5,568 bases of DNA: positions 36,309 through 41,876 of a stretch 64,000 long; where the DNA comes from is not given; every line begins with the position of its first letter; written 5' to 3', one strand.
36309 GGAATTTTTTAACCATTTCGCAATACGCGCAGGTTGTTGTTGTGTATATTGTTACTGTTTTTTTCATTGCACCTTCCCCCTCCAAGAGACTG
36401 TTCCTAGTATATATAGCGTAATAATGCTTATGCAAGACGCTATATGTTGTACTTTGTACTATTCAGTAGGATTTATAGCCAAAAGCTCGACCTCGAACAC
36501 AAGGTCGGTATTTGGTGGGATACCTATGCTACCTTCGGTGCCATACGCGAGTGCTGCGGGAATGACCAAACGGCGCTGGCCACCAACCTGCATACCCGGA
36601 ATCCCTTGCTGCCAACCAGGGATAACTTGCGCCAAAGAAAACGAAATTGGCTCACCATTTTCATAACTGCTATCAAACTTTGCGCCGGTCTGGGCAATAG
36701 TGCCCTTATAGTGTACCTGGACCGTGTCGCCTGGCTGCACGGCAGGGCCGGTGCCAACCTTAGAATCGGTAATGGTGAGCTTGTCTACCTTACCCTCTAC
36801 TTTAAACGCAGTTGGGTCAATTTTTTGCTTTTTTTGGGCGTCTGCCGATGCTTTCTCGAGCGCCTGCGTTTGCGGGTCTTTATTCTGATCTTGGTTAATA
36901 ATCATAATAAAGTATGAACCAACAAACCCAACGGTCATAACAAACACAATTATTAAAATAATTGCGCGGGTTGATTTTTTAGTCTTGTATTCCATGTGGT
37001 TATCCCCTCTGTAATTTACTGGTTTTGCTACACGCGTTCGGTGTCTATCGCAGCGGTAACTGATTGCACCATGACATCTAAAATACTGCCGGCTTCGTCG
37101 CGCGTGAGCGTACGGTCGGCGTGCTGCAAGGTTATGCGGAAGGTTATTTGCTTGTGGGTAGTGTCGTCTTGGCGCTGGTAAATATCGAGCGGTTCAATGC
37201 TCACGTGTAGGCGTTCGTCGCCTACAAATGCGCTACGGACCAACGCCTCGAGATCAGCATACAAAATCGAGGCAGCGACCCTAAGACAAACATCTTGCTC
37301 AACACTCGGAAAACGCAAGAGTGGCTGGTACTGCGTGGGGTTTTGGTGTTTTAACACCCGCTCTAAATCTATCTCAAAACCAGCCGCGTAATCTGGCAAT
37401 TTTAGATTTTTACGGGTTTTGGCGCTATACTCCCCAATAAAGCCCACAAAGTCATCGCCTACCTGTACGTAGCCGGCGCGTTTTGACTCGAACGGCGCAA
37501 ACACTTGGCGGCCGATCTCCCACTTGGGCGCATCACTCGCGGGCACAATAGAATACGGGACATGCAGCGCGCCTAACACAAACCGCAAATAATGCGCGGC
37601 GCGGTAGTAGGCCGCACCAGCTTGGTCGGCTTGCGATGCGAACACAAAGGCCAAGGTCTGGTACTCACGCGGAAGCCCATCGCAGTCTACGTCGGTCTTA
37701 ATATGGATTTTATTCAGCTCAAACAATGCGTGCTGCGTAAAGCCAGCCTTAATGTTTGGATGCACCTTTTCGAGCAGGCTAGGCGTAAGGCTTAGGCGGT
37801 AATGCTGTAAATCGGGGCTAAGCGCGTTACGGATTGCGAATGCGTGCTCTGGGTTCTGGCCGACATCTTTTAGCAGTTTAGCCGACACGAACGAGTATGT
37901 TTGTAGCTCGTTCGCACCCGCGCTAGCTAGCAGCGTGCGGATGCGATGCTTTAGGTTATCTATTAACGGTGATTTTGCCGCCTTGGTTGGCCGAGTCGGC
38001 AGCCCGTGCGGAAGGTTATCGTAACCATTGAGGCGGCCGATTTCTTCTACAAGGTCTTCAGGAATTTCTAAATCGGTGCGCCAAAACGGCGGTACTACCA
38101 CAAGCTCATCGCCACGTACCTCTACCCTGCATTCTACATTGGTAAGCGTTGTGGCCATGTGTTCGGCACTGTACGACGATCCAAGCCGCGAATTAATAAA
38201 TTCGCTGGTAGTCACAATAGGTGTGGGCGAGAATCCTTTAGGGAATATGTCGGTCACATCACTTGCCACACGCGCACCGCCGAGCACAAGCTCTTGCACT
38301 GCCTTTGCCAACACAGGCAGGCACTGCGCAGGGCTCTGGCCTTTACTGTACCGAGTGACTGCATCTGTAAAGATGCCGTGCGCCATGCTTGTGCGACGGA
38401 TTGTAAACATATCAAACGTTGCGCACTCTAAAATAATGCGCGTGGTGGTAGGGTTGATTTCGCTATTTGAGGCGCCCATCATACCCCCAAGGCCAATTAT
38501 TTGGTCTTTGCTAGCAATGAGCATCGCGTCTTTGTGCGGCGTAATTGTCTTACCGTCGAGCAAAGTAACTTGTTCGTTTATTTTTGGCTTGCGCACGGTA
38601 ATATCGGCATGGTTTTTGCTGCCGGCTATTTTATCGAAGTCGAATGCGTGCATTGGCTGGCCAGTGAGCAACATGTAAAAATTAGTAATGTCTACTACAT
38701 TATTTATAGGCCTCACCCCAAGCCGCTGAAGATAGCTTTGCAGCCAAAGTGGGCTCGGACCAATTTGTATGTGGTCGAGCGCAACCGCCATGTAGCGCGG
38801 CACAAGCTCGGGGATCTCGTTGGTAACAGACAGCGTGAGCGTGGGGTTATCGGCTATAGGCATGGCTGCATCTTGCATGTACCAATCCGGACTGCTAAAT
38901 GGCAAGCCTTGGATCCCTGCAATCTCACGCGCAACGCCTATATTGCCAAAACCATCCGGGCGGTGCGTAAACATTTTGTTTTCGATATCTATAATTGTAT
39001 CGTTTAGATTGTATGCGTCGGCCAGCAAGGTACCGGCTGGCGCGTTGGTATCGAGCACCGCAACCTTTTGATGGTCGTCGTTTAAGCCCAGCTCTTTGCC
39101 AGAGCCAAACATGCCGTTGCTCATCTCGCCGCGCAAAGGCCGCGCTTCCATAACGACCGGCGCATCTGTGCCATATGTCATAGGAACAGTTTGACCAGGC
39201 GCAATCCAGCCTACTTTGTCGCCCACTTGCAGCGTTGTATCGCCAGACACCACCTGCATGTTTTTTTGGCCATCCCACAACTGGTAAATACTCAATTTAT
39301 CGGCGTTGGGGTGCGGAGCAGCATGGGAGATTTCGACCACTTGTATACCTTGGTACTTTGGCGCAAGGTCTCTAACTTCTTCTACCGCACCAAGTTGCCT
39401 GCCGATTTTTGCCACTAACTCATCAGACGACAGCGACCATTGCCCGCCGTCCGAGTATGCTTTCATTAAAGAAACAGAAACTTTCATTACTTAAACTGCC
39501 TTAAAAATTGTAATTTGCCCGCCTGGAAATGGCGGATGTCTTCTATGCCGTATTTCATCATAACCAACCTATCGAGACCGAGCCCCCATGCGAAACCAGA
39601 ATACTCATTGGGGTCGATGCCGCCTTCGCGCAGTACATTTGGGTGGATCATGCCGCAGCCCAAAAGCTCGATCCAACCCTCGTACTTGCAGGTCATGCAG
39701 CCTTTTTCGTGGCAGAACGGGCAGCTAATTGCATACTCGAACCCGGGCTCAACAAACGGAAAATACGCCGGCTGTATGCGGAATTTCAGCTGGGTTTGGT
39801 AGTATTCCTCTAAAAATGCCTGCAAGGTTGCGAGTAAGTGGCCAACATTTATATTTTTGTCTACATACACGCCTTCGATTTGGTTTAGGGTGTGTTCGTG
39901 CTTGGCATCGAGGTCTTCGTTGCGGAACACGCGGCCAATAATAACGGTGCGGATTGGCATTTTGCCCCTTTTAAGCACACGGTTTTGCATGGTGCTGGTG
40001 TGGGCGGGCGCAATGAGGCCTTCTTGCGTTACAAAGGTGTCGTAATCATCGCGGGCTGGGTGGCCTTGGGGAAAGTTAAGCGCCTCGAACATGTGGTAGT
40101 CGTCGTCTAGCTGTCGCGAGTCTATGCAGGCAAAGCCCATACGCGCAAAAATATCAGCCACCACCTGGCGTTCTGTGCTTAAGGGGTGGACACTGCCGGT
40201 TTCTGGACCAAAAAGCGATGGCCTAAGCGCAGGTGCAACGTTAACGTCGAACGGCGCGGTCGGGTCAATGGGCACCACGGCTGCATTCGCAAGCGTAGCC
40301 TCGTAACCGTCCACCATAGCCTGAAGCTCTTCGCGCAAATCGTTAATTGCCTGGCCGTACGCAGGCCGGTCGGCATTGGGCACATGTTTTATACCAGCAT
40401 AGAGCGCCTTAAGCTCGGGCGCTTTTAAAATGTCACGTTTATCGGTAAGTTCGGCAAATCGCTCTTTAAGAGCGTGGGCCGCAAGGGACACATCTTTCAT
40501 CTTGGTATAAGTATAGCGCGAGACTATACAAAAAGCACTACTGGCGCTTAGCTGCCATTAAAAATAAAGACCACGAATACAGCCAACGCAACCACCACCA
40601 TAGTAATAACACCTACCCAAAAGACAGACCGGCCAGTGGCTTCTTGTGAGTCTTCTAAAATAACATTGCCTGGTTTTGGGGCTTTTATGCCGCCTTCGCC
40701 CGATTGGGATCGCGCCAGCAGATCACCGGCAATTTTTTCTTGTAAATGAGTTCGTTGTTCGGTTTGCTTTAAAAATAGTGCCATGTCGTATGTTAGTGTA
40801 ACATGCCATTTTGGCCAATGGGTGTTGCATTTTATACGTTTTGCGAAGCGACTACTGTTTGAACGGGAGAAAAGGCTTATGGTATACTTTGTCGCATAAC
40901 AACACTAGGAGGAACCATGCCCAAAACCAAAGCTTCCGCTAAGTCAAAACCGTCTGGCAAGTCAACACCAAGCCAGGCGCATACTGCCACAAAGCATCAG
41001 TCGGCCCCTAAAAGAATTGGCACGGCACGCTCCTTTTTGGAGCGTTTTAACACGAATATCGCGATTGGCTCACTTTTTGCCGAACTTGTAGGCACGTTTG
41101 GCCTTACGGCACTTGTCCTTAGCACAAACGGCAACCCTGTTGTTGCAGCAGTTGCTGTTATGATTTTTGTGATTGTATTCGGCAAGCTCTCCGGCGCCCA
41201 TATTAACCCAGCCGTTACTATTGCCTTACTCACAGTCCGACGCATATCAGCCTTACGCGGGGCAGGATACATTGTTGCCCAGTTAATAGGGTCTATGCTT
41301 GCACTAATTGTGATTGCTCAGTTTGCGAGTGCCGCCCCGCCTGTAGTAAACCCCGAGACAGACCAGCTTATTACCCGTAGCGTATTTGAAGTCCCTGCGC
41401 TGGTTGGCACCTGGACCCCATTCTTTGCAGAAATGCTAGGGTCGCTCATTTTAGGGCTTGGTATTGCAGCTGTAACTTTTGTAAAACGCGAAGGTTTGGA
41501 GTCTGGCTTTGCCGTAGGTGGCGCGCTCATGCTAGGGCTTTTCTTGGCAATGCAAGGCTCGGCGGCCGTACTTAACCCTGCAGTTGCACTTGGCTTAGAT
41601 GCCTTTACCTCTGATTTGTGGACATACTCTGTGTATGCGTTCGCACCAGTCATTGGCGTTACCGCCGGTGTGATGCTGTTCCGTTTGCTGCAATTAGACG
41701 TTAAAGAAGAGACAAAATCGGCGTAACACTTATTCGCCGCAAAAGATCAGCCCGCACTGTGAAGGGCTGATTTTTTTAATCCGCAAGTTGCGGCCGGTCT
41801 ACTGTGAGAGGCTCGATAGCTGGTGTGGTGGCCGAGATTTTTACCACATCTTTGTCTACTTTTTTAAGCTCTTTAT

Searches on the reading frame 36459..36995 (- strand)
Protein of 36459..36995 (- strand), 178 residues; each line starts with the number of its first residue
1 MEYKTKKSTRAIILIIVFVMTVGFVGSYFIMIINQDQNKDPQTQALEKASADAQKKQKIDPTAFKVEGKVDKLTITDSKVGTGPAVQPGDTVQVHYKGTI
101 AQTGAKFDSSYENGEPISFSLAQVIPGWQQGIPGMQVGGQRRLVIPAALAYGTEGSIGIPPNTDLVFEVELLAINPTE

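Call 45: search_protein_families(library=pfam, proteins=[window:36459-36995:-], max_evalue=0.00001)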
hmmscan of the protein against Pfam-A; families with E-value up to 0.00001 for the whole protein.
window:36459-36995:- (178 aa): 1 family
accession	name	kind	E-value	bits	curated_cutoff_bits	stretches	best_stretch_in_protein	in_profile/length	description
PF00254.34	FKBP_C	-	3.9e-31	107.7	21.1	1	85-172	3-94/94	FKBP-type peptidyl-prolyl cis-trans isomerase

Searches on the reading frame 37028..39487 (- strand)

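Call 45: search_protein_families(library=pfam, proteins=[window:37028-39487:-], max_evalue=0.00001)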
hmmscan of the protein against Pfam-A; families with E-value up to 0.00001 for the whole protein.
window:37028-39487:- (819 aa): 5 families
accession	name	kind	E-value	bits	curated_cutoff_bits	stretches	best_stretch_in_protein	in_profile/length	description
PF03483.22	B3_4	-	3.6e-50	170.4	29.3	1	229-399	2-168/174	B3/4 domain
PF17759.6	tRNA_synthFbeta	-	2.2e-29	102.9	22.4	1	493-708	2-214/214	Phenylalanyl tRNA synthetase beta chain CLM domain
PF03484.21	B5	-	3.5e-17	62.8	28.6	1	426-489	3-67/67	tRNA synthetase B5 domain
PF03147.19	FDX-ACB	-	1.9e-11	44.7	31.1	1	725-813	2-88/94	Ferredoxin-fold anticodon binding domain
PF01588.26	tRNA_bind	-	2.9e-09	37.4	27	1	48-153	1-95/96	Putative tRNA binding domain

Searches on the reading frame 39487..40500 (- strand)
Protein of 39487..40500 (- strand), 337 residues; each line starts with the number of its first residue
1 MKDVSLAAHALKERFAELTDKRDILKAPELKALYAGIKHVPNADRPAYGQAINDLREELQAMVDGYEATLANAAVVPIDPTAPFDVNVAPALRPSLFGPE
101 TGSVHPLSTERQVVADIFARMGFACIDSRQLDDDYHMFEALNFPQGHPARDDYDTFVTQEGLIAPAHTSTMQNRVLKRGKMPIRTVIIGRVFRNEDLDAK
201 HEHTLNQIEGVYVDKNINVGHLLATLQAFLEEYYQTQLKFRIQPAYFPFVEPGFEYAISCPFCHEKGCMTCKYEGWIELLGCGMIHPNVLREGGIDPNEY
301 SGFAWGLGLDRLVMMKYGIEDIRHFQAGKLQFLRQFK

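Call 45: search_protein_families(library=pfam, proteins=[window:39487-40500:-], max_evalue=0.00001)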
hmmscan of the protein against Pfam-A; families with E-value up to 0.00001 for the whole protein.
window:39487-40500:- (337 aa): 2 families
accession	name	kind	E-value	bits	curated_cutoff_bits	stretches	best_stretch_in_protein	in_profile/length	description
PF01409.25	tRNA-synt_2d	-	2.1e-79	266.9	19.8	1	100-336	12-246/246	tRNA synthetases class II core domain (F)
PF02912.23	Phe_tRNA-synt_N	-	5.1e-08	33.2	22.3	1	29-74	19-64/69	Aminoacyl tRNA synthetase class II, N-terminal domain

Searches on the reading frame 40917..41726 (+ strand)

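Call 44: search_protein_families(library=pfam, proteins=[window:40917-41726:+], max_evalue=0.00001)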
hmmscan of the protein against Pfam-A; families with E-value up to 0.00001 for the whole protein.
window:40917-41726:+ (269 aa): 1 family
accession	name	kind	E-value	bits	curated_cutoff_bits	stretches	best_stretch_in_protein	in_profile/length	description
PF00230.25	MIP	-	1.3e-27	97.5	25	1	77-254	50-221/222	Major intrinsic protein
